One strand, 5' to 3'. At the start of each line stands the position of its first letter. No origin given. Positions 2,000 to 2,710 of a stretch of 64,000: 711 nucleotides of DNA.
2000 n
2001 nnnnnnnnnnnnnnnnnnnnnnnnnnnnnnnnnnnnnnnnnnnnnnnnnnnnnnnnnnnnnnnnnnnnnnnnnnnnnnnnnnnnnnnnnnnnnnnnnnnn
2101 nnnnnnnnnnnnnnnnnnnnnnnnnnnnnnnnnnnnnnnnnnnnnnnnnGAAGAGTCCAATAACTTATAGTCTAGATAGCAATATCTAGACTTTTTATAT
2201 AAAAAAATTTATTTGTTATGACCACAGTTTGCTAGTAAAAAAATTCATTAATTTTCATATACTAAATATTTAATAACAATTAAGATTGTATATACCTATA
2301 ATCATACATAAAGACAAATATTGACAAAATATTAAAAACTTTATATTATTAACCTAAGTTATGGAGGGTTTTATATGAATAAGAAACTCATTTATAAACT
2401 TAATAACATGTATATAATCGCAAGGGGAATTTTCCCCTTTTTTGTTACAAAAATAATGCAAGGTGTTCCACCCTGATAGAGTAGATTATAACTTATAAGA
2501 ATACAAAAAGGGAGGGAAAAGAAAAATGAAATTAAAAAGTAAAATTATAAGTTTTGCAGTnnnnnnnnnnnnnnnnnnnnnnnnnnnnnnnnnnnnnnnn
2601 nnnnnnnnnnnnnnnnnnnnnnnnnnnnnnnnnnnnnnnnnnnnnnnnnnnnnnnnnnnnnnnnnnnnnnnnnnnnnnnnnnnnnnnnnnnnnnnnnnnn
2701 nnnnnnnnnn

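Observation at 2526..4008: Toxin-like secreted protein (glycine-zipper membrane segment plus His-rich C-terminal domain) with an overlapping small downstream ORF (candidate immunity)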

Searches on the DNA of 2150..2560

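Call 65: search_rna_families(source=window, start=2150, end=2560, threshold=evalue, max_evalue=5)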
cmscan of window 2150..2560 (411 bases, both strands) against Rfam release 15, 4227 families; matches with E-value up to 5: 1.
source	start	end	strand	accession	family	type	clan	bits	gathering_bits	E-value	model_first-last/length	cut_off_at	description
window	2347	2444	+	RF01770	rimP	Cis-reg; leader;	-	16.4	47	4.1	1-102/102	no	Gammaprotebacteria rimP leader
